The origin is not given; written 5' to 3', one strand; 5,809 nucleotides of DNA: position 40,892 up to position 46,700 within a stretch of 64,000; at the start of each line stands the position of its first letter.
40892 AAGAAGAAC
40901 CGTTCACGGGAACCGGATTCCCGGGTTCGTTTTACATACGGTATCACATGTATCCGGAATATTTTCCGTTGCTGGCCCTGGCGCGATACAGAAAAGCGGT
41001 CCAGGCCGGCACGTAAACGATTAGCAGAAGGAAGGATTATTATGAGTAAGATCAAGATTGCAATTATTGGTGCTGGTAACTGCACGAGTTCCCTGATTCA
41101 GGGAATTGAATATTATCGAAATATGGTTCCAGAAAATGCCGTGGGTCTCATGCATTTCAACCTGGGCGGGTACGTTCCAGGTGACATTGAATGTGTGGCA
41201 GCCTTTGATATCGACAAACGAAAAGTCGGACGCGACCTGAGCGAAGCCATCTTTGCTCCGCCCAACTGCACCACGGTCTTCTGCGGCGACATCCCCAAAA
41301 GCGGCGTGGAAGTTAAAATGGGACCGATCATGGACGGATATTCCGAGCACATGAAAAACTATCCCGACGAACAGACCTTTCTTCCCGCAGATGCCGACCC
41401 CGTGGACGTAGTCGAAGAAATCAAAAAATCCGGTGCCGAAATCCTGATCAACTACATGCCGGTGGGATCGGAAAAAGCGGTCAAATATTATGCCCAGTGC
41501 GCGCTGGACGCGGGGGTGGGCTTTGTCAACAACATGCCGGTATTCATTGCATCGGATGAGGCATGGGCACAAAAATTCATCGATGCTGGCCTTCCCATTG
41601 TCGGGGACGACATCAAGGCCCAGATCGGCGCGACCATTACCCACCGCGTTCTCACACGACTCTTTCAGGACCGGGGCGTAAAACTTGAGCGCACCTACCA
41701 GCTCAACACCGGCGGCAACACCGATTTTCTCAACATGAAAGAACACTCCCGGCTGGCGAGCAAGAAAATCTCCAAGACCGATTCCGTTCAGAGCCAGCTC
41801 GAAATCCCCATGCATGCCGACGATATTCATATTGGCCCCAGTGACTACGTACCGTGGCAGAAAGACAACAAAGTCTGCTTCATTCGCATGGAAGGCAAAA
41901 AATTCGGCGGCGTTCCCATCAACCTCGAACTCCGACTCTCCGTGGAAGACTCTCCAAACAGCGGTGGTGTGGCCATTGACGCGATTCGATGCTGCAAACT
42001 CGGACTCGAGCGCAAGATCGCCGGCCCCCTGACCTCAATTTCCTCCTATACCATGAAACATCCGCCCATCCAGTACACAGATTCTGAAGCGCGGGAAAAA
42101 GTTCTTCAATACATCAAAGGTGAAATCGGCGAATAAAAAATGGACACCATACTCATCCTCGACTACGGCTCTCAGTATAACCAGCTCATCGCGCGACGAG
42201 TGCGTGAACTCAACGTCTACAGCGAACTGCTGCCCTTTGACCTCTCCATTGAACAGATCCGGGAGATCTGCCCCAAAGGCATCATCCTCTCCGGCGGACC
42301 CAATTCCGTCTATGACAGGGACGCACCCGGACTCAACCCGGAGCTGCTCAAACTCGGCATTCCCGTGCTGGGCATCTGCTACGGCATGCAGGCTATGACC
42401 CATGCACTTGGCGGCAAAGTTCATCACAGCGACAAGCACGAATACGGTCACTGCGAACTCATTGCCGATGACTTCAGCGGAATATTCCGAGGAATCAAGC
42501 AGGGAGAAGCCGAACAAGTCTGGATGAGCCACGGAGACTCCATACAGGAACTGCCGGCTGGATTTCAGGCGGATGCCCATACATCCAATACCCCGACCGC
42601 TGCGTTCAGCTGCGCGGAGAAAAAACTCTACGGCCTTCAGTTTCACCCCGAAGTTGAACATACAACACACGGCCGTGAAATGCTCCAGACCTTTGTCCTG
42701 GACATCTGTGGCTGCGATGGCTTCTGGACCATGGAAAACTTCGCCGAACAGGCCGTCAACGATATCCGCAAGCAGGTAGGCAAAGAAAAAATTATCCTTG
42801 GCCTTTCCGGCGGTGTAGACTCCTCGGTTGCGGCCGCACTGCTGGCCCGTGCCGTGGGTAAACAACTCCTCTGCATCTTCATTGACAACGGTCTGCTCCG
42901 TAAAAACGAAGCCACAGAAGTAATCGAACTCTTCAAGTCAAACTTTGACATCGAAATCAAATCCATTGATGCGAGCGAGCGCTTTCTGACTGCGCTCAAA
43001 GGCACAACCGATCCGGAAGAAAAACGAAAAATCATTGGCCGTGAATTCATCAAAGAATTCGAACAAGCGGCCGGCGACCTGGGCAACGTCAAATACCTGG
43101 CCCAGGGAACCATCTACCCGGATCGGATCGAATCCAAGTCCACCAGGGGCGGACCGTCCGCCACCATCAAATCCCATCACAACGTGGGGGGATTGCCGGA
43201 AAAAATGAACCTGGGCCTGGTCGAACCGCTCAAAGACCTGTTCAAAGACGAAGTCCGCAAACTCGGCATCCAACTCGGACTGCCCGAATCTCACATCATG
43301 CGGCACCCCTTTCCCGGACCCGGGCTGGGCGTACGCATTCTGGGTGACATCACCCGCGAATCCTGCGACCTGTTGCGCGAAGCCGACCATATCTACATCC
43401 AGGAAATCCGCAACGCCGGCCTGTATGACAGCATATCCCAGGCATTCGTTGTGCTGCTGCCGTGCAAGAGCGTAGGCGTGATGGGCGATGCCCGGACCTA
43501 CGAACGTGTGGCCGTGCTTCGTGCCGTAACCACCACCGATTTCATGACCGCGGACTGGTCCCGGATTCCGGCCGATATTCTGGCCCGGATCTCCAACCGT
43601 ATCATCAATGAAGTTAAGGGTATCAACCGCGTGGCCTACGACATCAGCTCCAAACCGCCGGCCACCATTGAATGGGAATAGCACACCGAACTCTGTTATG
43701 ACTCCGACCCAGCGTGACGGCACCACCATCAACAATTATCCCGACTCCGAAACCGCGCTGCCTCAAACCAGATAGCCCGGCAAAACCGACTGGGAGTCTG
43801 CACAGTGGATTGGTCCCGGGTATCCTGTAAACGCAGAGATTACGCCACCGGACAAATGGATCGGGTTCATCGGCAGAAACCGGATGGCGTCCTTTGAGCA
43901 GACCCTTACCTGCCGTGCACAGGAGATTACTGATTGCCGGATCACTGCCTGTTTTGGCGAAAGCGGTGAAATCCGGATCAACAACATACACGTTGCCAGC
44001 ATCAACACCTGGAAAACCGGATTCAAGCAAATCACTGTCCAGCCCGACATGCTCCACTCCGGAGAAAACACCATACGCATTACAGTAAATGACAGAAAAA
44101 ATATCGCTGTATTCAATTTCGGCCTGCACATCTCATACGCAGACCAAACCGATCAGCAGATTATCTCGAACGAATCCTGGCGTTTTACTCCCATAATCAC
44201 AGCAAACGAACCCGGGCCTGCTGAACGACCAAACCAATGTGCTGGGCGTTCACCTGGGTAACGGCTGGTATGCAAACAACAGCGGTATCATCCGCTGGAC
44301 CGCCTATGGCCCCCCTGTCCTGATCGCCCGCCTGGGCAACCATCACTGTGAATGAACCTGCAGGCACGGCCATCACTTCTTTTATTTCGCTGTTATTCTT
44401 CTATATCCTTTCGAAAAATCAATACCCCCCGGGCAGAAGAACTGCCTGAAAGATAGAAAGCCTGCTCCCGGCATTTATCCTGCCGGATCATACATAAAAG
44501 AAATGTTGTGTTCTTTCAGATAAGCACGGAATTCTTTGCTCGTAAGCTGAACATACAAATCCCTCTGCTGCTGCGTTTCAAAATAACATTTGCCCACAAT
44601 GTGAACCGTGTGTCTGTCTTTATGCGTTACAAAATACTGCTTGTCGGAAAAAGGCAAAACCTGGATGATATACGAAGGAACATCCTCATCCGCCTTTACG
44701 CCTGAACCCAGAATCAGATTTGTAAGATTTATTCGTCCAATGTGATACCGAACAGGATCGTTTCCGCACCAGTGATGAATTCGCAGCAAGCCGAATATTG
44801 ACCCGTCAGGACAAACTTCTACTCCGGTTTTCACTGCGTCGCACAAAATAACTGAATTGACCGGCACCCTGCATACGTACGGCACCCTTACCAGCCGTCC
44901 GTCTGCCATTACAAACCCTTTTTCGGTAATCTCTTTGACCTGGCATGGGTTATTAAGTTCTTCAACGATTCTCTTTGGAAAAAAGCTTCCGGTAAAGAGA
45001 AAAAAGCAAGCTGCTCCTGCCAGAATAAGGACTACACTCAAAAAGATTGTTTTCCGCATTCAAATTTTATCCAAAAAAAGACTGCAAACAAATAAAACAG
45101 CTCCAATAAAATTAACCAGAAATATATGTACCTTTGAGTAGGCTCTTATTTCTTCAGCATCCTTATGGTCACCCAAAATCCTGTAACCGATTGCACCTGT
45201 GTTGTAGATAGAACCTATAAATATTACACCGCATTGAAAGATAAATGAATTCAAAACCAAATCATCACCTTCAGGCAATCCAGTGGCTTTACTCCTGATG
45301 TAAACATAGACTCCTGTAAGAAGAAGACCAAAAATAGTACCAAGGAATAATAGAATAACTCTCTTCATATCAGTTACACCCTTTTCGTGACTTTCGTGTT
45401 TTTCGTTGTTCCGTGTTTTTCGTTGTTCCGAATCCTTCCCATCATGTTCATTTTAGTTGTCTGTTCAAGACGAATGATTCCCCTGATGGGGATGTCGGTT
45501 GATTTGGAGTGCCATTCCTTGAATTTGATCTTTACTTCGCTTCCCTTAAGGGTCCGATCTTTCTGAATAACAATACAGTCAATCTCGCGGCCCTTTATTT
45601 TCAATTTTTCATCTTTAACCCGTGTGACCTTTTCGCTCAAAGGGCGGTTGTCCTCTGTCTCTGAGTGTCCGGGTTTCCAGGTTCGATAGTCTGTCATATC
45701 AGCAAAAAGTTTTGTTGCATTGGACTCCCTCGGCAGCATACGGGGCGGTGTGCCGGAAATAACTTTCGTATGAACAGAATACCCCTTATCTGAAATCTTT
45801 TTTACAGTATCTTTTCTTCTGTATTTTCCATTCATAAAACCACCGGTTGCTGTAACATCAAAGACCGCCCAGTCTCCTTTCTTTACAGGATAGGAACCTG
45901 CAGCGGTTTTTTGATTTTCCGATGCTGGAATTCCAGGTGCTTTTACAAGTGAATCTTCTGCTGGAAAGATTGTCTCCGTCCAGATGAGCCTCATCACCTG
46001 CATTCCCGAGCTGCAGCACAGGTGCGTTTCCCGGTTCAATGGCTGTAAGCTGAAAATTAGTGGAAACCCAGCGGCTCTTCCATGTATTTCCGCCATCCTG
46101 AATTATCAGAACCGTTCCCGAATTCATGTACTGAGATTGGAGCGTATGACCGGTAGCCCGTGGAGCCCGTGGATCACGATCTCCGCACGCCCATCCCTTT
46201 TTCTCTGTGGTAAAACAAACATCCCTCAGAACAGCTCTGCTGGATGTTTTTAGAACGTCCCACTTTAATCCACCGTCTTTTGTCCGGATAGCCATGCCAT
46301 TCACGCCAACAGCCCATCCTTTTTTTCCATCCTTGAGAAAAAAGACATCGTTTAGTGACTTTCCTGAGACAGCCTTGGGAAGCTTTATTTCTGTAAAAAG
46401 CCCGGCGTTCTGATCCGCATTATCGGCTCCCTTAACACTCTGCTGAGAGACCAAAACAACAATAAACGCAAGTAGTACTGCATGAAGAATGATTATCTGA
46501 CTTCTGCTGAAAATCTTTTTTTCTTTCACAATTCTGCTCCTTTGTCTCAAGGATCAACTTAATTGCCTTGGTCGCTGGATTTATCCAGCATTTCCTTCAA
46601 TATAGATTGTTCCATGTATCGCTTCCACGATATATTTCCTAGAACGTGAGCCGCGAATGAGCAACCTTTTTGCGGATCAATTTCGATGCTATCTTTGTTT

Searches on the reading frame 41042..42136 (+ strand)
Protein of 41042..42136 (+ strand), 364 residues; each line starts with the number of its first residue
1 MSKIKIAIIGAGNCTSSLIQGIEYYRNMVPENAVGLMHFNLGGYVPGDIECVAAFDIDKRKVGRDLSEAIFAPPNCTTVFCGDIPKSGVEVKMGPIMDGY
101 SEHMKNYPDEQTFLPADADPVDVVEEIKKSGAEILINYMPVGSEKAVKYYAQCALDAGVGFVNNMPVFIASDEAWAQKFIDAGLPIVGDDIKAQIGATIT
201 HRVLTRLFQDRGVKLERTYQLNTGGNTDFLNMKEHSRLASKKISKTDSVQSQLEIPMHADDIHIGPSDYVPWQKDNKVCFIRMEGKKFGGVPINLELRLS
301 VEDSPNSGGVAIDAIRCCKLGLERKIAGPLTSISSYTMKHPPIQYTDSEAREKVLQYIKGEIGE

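Call 28: search_protein_families(library=pfam, proteins=[window:41042-42136:+], max_evalue=0.001)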
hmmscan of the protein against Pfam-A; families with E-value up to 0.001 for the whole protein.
window:41042-42136:+ (364 aa): 1 family
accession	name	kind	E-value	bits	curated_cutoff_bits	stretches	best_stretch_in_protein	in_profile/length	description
PF01658.22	Inos-1-P_synth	-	3.1e-36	124.3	27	1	196-304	1-107/107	Myo-inositol-1-phosphate synthase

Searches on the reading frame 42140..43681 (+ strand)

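Call 28: search_protein_families(library=pfam, proteins=[window:42140-43681:+], max_evalue=0.001)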
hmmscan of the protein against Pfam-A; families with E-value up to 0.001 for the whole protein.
window:42140-43681:+ (513 aa): 6 families
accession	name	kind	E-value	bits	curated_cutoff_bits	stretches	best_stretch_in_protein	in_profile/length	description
PF00958.27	GMP_synt_C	-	1.9e-44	150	27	1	421-512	1-92/92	GMP synthase C terminal domain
PF00117.34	GATase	-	1.9e-43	148.8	22.8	1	5-188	1-189/190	Glutamine amidotransferase class-I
PF02540.23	NAD_synthase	-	3.5e-12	46.4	21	1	206-284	9-87/242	NAD synthase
PF07722.19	Peptidase_C26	-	1.8e-11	44.7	20.5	1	65-171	97-219/219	Peptidase C26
PF03054.22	tRNA_Me_trans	-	2.6e-05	24.4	20.6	1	217-251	2-35/202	tRNA methyl transferase HUP domain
PF06508.19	QueC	-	0.00089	19.2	22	0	218-298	2-78/210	Queuosine biosynthesis protein QueC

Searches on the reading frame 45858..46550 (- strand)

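Call 42: search_protein_families(library=pfam, proteins=[window:45858-46550:-], max_evalue=0.01)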
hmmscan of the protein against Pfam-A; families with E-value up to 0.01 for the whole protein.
window:45858-46550:- (230 aa): 1 family
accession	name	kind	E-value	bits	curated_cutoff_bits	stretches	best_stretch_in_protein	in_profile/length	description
PF14870.12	PSII_BNR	-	1.9e-07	31.1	27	1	45-125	215-296/303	Photosynthesis system II assembly factor YCF48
